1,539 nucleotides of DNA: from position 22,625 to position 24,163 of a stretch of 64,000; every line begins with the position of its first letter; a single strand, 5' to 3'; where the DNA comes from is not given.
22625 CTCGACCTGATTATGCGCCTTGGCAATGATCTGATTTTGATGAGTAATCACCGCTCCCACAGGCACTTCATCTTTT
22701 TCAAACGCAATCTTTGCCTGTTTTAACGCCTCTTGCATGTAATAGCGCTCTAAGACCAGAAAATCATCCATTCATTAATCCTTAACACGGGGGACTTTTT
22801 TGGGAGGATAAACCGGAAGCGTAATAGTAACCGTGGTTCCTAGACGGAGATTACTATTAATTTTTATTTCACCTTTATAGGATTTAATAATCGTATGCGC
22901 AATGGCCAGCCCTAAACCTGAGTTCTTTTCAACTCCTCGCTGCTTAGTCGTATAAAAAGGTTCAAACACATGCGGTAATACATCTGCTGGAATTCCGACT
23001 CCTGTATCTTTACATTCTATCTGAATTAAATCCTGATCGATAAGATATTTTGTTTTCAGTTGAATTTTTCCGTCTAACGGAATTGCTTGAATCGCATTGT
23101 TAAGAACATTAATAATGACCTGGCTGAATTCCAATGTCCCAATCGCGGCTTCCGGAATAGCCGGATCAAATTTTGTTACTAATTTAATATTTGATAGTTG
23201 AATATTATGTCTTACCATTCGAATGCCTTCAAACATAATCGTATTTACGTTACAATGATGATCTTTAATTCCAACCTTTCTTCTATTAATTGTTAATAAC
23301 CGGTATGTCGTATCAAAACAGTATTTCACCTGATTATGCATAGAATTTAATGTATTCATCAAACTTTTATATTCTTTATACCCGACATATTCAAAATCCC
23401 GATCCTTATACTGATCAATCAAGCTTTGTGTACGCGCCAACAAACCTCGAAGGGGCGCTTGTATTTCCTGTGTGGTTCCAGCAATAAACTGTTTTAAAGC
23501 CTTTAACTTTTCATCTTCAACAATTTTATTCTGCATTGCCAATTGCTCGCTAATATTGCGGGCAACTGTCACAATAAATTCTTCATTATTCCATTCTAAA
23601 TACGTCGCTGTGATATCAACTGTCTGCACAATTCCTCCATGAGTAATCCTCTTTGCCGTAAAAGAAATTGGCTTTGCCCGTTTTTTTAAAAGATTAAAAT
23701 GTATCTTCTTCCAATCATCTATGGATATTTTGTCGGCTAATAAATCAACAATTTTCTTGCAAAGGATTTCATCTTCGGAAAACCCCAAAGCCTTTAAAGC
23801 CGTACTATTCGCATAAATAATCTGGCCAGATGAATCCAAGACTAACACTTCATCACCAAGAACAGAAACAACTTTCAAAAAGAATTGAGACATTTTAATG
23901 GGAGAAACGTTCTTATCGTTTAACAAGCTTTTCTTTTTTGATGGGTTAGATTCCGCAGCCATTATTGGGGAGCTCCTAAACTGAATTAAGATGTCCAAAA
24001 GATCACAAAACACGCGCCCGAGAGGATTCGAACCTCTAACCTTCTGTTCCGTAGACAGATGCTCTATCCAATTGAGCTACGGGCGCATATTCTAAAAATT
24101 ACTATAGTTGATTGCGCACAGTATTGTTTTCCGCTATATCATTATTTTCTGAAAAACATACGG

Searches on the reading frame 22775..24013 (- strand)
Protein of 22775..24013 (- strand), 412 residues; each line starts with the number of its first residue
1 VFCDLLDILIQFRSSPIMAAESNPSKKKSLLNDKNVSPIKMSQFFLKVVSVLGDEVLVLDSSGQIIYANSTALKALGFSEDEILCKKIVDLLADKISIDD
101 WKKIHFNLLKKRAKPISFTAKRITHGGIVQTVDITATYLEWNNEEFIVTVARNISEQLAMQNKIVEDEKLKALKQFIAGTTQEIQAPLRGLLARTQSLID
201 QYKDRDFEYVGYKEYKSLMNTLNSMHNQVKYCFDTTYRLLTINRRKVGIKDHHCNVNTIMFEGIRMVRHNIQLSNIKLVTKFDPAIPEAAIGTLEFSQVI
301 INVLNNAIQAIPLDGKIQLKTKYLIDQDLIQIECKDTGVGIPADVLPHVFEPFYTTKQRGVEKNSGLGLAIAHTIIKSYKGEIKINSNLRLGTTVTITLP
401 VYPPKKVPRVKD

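Call 91: search_protein_families(library=ncbifam, proteins=[window:22775-24013:-], max_evalue=1e-10)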
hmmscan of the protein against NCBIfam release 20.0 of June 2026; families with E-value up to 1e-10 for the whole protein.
window:22775-24013:- (412 aa): 60 families (the best 25 are shown)
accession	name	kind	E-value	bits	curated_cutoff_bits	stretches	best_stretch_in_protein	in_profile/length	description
NF008468.0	PRK11360.1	equivalog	2.3e-54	184.8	646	1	50-405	275-612/616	two-component system sensor histidine kinase AtoS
NF052574.1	HisKinEspCMyxo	equivalog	2.1e-36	125.4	1200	1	61-406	306-642/785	serine histidine kinase EspC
NF007688.0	PRK10364.1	equivalog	3.1e-31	108.6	479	1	159-405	226-455/460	two-component system sensor histidine kinase ZraS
NF033092.0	HK_WalK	equivalog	1.5e-30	106.4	725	1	48-401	263-594/594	cell wall metabolism sensor histidine kinase WalK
NF046044.1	PnpS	equivalog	2.8e-29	102.3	400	1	42-400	54-390/390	two-component system histidine kinase PnpS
NF047874.1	MASE3_PAS_HK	subfamily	2.6e-28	99.2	560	1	27-402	249-626/655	MASE3 domain-containing sensor histidine kinase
NF052573.1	HisKinEspAMyxo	equivalog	1.2e-27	96.3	1400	1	51-401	262-611/755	serine histidine kinase EspA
NF046020.1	HisKinCckABruc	equivalog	3.2e-27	94.8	1000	1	142-408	449-714/868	cell cycle histidine kinase CckA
NF038348.1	T2SS_HK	subfamily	9e-26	90.4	450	1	286-401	462-573/574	histidine kinase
NF033093.1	HK_VicK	exception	1.2e-25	90.1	680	1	291-401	325-435/448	cell wall metabolism sensor histidine kinase VicK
TIGR02956.1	TMAO_torS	equivalog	2.8e-25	88.6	676.5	1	167-406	458-687/967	TMAO reductase system sensor histidine kinase/response regulator TorS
TIGR02966.1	phoR_proteo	equivalog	4e-25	88.5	334.2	1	43-398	6-332/333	phosphate regulon sensor histidine kinase PhoR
NF008293.1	PRK11073.1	equivalog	1.3e-24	87.1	240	1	48-401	12-347/349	nitrogen regulation protein NR(II)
NF008302.0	PRK11091.1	equivalog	2.5e-24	85.5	838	1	146-401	258-505/779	aerobic respiration two-component sensor histidine kinase ArcB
NF053867.1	SprKinKinDBac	equivalog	2.7e-24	85.5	775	1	165-401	278-497/500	sporulation kinase KinD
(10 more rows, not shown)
